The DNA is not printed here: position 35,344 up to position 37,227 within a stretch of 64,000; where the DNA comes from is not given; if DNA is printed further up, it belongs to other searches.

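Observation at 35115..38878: Small charged protein, then membrane-anchored HerA/DUF87 ATPase with long coiled-coil tail, then XPD-like helicase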

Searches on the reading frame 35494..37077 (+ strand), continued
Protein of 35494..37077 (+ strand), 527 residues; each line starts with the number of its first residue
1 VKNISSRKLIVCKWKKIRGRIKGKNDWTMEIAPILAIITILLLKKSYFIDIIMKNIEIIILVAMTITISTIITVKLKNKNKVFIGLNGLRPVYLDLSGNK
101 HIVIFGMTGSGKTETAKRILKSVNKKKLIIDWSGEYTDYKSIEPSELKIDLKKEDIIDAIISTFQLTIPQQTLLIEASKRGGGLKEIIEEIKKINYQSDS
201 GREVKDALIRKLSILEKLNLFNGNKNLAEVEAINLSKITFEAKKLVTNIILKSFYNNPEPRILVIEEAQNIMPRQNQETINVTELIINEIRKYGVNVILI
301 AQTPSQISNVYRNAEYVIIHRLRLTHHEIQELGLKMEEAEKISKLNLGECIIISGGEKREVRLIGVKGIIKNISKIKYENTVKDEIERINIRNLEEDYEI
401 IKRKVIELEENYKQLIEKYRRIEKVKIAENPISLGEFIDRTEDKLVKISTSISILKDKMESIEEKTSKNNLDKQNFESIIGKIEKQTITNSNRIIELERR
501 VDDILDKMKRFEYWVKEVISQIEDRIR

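Call 18: find_encoding_contigs(protein=P0007, flank=8000, max_places=2)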
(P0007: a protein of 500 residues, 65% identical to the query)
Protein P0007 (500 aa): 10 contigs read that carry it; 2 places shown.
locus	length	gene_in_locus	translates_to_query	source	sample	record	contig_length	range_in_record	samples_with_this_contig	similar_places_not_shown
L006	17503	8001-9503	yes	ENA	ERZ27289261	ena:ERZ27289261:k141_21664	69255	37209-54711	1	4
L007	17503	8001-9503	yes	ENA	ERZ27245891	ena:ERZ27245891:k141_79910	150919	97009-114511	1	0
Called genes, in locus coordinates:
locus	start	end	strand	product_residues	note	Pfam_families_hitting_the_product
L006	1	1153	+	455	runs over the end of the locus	PF08543:Phos_pyr_kin, PF00294:PfkB (weak), PF10120:ThiN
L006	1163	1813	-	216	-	-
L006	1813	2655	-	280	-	-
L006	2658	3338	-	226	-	-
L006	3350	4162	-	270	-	PF20539:DUF6754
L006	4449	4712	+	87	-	PF03297:Ribosomal_S25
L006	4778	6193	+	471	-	PF00133:tRNA-synt_1 (faint), PF01406:tRNA-synt_1e, PF01921:tRNA-synt_1f (faint), PF09334:tRNA-synt_1g, PF09190:DALR_2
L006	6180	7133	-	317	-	PF01916:DS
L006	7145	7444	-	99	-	-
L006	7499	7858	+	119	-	-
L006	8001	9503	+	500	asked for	PF01935:DUF87, PF10412:TrwB_AAD_bind (faint), PF13401:AAA_22 (weak)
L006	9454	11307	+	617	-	PF00270:DEAD (faint), PF04851:ResIII (weak), PF06733:DEAD_2, PF13307:Helicase_C_2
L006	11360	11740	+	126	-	-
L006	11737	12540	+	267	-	PF04055:Radical_SAM, PF13353:Fer4_12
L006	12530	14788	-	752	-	PF13597:NRDD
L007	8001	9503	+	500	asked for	PF01935:DUF87, PF10412:TrwB_AAD_bind (faint), PF13401:AAA_22 (weak)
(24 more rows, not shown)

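Call 20: find_related_loci(query=A1, collection=genome_contigs, flank=7000)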
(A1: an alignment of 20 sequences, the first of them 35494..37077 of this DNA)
Query A1 (527 aa) in genome_contigs; peptide patterns used: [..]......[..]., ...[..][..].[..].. (x = any residue, [..] = any of these).
357 stretches matched a pattern; 48 encode a relative of the query (tblastn E <= 1e-3); 48 distinct loci.
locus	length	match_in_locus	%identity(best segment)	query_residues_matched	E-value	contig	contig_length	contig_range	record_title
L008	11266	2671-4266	61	7-526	0e+0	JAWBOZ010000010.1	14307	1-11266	MAG: Candidatus Methanomethylicia archaeon isolate HHBFW-2_201803_bins_56 HHBFW-2_201803_bins_56_scaffold_10, whole geno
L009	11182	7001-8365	65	76-523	0e+0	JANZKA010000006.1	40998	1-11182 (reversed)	MAG: Candidatus Culexarchaeum nevadense isolate GBS-70-058 Ga0197143_1000515, whole genome shotgun sequence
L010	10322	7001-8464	46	79-522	4e-111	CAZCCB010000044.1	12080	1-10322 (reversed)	MAG TPA_asm: uncultured Nitrososphaerota archaeon isolate SRP141552_co1_9 genome assembly, contig: NODE_2433_length_1208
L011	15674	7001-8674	39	16-522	3e-109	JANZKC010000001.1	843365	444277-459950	MAG: Candidatus Culexmicrobium cathedralense isolate GB-1867-005 Ga0190363_1000001, whole genome shotgun sequence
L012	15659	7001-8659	41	34-522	2e-111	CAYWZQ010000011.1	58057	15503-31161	MAG TPA_asm: uncultured Nitrososphaerota archaeon isolate SRP141552_co1_135 genome assembly, contig: NODE_163_length_580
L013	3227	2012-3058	48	56-416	4e-103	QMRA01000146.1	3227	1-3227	MAG: Candidatus Methanomethylicota archaeon isolate B20_G2 B20_Guay2_scaffold_29583, whole genome shotgun sequence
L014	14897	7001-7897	48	74-369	2e-83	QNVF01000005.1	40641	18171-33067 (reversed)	MAG: Candidatus Nezhaarchaeota archaeon WYZ-LMO8 Nezharchaeota_archaeon_WYZ-LMO8_contig-5, whole genome shotgun sequence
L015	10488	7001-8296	38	60-470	4e-83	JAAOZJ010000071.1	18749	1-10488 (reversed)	MAG: Candidatus Methanomethylicota archaeon isolate SJ3.Bin21 k141_21768, whole genome shotgun sequence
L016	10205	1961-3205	39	71-464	9e-83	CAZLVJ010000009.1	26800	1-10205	MAG TPA_asm: uncultured Nitrososphaerota archaeon isolate SRP104967_co1_61 genome assembly, contig: NODE_588_length_2680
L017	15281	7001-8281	38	75-469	8e-80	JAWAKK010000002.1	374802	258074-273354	MAG: Candidatus Nezhaarchaeales archaeon isolate SRBZ-1_201901_bins_7 SRBZ-1_201901_bins_7_scaffold_2, whole genome shot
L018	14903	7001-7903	47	72-369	7e-80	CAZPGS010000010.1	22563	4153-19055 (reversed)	MAG TPA_asm: uncultured Nitrososphaerota archaeon isolate SRP104967_co1_46 genome assembly, contig: NODE_772_length_2256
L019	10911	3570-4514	44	58-371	2e-78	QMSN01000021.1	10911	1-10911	MAG: Thermoprotei archaeon isolate B19_G17 B19_Guay17_scaffold_01553, whole genome shotgun sequence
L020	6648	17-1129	43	184-523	6e-66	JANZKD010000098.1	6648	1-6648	MAG: Candidatus Culexmicrobium profundum isolate GB-1867-035 Ga0190363_1005486, whole genome shotgun sequence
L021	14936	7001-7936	45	75-383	1e-80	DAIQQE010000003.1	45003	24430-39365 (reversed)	MAG TPA_asm: Candidatus Nezhaarchaeales archaeon isolate CTOTU25735 NODE_38_length_45003_cov_10.331116, whole genome sho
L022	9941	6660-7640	30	86-354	3e-19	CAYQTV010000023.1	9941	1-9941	MAG TPA_asm: uncultured Nitrososphaerales archaeon isolate SRP141552_co1_22 genome assembly, contig: NODE_3329_length_99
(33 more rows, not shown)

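Call 28: predict_structure(alignment_id=A1)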
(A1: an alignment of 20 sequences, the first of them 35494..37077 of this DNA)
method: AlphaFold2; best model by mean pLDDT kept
length: 527 residues; sequences in the alignment: 20
mean_pLDDT: 72.1   pTM: 0.53
mean pLDDT of the five models: 72.1, 71.8, 68.9, 68.5, 66.5
residues with pLDDT >= 90: 12; 70-90: 312; 50-70: 158; < 50: 45
segments of 3 or more residues with pLDDT < 50: 1-27, 366-381
pLDDT, mean of each block of 10 residues (from residue 1): 43 44 46 70 65 77 78 69 82 78 71 83 86 88 86 81 83 85 76 83 87 79 85 90 87 77 82 57 62 75 62 77 79 82 85 85 56 35 57 69 73 71 61 62 69 70 65 58 71 73 71 68 61
secondary structure, 60 per line:
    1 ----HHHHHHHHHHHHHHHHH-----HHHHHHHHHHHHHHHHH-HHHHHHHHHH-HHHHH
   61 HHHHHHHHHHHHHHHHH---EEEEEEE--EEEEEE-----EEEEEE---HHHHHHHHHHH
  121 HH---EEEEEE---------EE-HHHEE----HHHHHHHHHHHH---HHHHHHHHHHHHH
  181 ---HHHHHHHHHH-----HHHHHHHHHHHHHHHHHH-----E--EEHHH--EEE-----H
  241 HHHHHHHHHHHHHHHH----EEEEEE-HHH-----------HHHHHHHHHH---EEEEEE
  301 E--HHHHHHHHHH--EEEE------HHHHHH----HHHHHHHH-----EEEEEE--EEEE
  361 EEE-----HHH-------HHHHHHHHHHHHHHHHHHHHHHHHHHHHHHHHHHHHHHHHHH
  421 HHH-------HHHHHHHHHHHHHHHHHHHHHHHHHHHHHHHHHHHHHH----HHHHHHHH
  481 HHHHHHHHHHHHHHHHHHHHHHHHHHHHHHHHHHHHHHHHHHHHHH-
elements in order: H5-21 H27-43 H45-54 H56-77 E81-87 E90-95 E101-106 H110-122 E126-131 H153-164 H168-180 H184-193 H199-216 E232-234 H240-256 E261-266 H282-291 E295-301 H304-313 E316-319 H326-331 H336-343 E349-354 E357-363 H379-423 H431-468 H473-526

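Call 31: fold_search(model_id=the predicted structure, library=pdb)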
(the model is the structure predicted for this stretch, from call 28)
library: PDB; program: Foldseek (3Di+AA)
matches with E <= 10: 387; with E <= 0.001: 27
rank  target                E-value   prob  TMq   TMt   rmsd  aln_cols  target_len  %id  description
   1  8yhx_A                8.9e-09  1.00  0.35  0.33  11.2       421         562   15  Cryo-EM structure of the trimeric HerA (released 2024-11-06)
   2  8xav_A                9.4e-09  1.00  0.39  0.37   6.8       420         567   16  Cryo-EM structure of an anti-phage defense complex (released 2024-06-05)
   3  4ag5_A                1.1e-08  1.00  0.42  0.57   4.9       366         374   16  Structure of VirB4 of Thermoanaerobacter pseudethanolicus (released 2012-07-04)
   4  4ag6_B                1.6e-08  1.00  0.42  0.57   4.8       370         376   16  Structure of VirB4 of Thermoanaerobacter pseudethanolicus (released 2012-07-04)
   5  4ag5_B                2.4e-08  1.00  0.42  0.56   4.9       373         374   17  Structure of VirB4 of Thermoanaerobacter pseudethanolicus (released 2012-07-04)
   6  4ag6_A                3.0e-08  1.00  0.42  0.56   5.0       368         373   18  Structure of VirB4 of Thermoanaerobacter pseudethanolicus (released 2012-07-04)
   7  8xaw_D                9.2e-08  1.00  0.36  0.34   7.8       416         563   17  Cryo-EM structure of an anti-phage defense complex bound to AMPPNP and DNA at state 1 (released 2024-06-05)
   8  8xau_E                1.1e-07  1.00  0.39  0.38   7.1       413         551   17  Cryo-EM structure of HerA (released 2024-06-05)
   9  8sub_P                3.5e-07  1.00  0.38  0.37  10.3       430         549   13  E. coli SIR2-HerA complex (dodecamer SIR2 pentamer HerA) (released 2023-12-27)
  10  9c1m_M                5.4e-07  1.00  0.40  0.36   6.9       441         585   16  HerA-DUF assembly 1 (released 2025-06-04)
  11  9c1n_R                8.0e-07  1.00  0.37  0.35   7.4       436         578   16  HerA-DUF4297 assembly 2 (released 2025-06-04)
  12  8ziq_O                1.8e-06  1.00  0.36  0.34   8.6       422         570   16  HerA-DUF4297 complex with DNA (released 2025-03-12)
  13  8zis_C                2.0e-06  1.00  0.36  0.34   8.4       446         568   15  HerA Hexamer (released 2025-03-12)
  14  8sub_M                3.1e-06  1.00  0.36  0.34   9.0       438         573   13  E. coli SIR2-HerA complex (dodecamer SIR2 pentamer HerA) (released 2023-12-27)
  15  8sub_Q                3.4e-06  1.00  0.34  0.33   9.4       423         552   13  E. coli SIR2-HerA complex (dodecamer SIR2 pentamer HerA) (released 2023-12-27)
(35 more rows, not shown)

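Call 45: search_protein_families(library=pfam, proteins=[L022:6078-7736:+], max_evalue=0.1)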
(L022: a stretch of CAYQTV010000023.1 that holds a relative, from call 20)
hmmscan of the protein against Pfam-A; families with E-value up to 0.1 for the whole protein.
L022:6078-7736:+ (552 aa): 14 families
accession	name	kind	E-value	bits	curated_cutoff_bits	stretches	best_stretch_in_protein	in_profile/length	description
PF01935.23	DUF87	-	1.1e-18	68.6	23.2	1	189-408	2-219/220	Helicase HerA, central domain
PF05872.18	HerA_C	-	3.5e-07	29.7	22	1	205-250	15-60/502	Helicase HerA-like C-terminal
PF12846.13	AAA_10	-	5.5e-05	22.8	27.5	1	212-495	22-313/362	AAA-like domain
PF10412.15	TrwB_AAD_bind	-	0.00072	19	20.5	1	205-254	9-58/387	Type IV secretion-system coupling protein DNA-binding domain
PF01580.24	FtsK_SpoIIIE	-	0.0053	16.7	24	1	197-236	25-64/221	FtsK/SpoIIIE family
PF20720.3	nSTAND3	-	0.0069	16.5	27.2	1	212-255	18-61/155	Novel STAND NTPase 3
PF19044.6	P-loop_TraG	-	0.0083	15.2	25.8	1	215-264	33-82/413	TraG P-loop domain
PF13401.12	AAA_22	-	0.0091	16.7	27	0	212-268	6-64/130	AAA domain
PF01603.26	B56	-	0.018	14.4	25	1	268-362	137-232/413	Protein phosphatase 2A regulatory B subunit (B56 family)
PF00004.35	AAA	-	0.02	15.7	21.2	0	214-250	1-34/131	ATPase family associated with various cellular activities (AAA)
PF13238.12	AAA_18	-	0.027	15.4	29.4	1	214-251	1-37/128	AAA domain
PF01656.29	CbiA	-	0.038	14.4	25.4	0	218-255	6-43/125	CobQ/CobB/MinD/ParA nucleotide binding domain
PF01583.26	APS_kinase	-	0.046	14.2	21.1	1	214-258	5-49/152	Adenylylsulphate kinase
PF04851.21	ResIII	-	0.097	13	22.5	0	212-245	24-59/164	Type III restriction enzyme, res subunit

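Call 55: search_protein_families(library=ncbifam, proteins=[L022:6078-7736:+], max_evalue=0.00001)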
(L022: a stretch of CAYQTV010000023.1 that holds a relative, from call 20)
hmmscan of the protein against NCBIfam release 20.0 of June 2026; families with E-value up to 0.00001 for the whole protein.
L022:6078-7736:+ (552 aa): 9 families
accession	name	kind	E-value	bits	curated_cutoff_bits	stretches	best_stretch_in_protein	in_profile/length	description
NF053655.1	CedD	equivalog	6.4e-60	203.3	600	1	188-532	199-525/527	DNA-translocating ATPase CedD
NF040937.1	HerA_Thermprot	equivalog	3.6e-19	68.6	800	2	417-540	345-469/487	DNA double-strand break repair helicase HerA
NF040819.1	helicase_HerA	equivalog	4.3e-15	55.2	970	2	425-533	406-515/561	DNA double-strand break repair helicase HerA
NF042943.1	HerA_antiphage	equivalog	5.3e-11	41.8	800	0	425-537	437-554/566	anti-phage-associated helicase HerA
NF045975.1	VirB4_plasma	equivalog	3.9e-09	34.8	590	1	215-282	519-587/894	Mbov_0397 family ICE element conjugal transfer ATPase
NF033849.1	ser_rich_anae_1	subfamily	4.9e-08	30.8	650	0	352-496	940-1100/1163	serine-rich protein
NF042944.1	HerA_antiphage_2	equivalog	2.8e-07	29.7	850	0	394-538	388-548/576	anti-phage-associated helicase HerA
TIGR03743.1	SXT_TraD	subfamily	2.3e-06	26.3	366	1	191-252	153-216/636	conjugative transfer system coupling protein TraD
TIGR00929.1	VirB4_CagE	subfamily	3.6e-06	25.5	643.1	1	204-282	429-509/792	VirB4 family type IV secretion/conjugal transfer ATPase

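Call 72: search_protein_families(library=pfam, proteins=[L003:7335-7946:+, L001:6732-7313:-], max_evalue=0.01)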
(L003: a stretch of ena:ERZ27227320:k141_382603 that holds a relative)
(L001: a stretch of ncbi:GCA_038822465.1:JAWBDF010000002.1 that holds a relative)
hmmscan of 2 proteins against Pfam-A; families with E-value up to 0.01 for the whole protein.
L003:7335-7946:+ (203 aa): 1 family
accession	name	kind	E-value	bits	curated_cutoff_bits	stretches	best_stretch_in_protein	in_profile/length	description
PF03167.25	UDG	-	9.3e-39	133.2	24.3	1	25-172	1-129/141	Uracil DNA glycosylase superfamily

L001:6732-7313:- (193 aa): 0 families
